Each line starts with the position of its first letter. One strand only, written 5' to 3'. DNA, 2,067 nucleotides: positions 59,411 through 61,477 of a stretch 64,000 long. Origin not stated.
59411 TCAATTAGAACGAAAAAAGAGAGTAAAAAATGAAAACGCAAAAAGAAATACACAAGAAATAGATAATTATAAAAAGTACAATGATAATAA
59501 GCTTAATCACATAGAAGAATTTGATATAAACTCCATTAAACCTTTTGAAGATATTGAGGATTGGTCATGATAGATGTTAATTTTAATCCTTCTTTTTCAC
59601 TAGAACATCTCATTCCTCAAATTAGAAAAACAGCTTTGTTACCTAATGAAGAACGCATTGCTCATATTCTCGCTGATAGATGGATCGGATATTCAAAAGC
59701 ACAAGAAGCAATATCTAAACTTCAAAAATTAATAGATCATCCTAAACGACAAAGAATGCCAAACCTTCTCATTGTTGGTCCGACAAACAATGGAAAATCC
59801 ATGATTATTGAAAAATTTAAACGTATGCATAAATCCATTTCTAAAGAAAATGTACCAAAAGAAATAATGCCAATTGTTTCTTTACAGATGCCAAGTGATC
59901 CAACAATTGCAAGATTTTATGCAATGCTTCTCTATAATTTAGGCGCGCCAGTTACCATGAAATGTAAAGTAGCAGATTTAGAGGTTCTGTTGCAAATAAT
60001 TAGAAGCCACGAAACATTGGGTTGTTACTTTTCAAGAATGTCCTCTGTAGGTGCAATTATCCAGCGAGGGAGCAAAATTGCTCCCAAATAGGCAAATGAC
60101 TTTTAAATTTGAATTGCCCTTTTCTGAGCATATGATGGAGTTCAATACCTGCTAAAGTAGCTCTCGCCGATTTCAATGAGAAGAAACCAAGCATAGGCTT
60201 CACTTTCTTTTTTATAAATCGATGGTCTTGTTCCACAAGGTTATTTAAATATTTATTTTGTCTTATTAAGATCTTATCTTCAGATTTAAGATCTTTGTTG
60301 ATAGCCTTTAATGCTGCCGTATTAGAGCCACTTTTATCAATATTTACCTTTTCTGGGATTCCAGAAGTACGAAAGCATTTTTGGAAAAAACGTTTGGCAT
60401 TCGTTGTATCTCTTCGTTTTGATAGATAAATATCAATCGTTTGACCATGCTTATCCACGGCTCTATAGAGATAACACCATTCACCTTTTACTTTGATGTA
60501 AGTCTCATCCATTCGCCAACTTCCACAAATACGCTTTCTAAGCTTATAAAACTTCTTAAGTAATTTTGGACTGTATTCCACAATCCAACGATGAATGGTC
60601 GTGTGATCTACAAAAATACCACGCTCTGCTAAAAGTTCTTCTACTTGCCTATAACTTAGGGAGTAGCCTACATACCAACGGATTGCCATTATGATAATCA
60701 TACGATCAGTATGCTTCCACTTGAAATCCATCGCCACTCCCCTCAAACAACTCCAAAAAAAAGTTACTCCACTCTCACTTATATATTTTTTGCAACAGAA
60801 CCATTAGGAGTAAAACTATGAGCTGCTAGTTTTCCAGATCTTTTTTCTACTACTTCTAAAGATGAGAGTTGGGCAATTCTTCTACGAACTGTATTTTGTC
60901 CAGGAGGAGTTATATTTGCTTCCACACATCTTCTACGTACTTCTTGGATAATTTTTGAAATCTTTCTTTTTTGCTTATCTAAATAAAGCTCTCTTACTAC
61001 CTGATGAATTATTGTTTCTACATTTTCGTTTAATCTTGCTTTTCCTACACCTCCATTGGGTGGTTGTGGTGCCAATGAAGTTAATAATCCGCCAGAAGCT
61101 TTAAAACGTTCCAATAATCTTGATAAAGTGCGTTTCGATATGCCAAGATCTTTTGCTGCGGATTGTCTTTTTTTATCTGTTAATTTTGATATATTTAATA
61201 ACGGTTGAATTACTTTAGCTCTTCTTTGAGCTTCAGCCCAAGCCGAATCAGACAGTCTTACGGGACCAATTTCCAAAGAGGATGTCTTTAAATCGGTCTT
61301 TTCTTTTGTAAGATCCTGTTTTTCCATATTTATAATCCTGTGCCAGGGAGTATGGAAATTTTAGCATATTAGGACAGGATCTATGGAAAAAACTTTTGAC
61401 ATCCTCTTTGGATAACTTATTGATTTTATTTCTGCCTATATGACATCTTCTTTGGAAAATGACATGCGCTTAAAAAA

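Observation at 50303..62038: Group II intron with a 5' exon matching the antisense 3' end of a Tn3-family transposase gene; several copies in different states of decay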

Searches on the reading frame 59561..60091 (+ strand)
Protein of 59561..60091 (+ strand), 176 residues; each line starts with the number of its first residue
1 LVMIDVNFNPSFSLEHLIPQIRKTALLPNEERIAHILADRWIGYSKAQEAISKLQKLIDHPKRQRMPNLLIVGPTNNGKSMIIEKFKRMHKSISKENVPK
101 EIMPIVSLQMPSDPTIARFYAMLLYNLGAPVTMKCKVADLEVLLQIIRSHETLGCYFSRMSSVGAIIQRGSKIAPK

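Call 6: search_protein_families(library=pfam, proteins=[window:59561-60091:+], max_evalue=0.01)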
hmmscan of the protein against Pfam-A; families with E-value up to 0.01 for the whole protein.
window:59561-60091:+ (176 aa): 3 families
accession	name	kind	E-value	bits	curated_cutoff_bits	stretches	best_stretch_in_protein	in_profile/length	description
PF05621.17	TniB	-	2.5e-34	118.8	22.4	1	32-142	1-109/189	Bacterial TniB protein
PF13401.12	AAA_22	-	0.00068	20.4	27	1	68-148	7-80/130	AAA domain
PF13191.12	AAA_16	-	0.0046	17.9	32.6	1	49-92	7-51/167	AAA ATPase domain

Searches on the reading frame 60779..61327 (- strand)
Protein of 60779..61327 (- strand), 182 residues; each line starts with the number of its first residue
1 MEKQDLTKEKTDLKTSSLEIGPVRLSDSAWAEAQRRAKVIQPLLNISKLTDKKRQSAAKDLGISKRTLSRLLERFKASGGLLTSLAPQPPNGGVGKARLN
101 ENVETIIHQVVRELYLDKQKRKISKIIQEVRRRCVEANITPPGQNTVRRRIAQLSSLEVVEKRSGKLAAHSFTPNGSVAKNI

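Call 6: search_protein_families(library=pfam, proteins=[window:60779-61327:-], max_evalue=0.01)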
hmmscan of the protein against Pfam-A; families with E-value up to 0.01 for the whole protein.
window:60779-61327:- (182 aa): 4 families
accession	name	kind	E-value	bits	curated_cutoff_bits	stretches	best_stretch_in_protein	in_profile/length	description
PF13384.12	HTH_23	-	2.5e-05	24.4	24.6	1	34-79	5-45/50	Homeodomain-like domain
PF13551.12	HTH_29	-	6.9e-05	23.3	28.1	1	54-90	15-53/64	Winged helix-turn helix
PF25213.1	HVO_A0261_N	-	0.00094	19.5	35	0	50-79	23-52/86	HVO_A0261 N-terminal domain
PF13518.12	HTH_28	-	0.0033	17.9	25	1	35-88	1-47/52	Helix-turn-helix domain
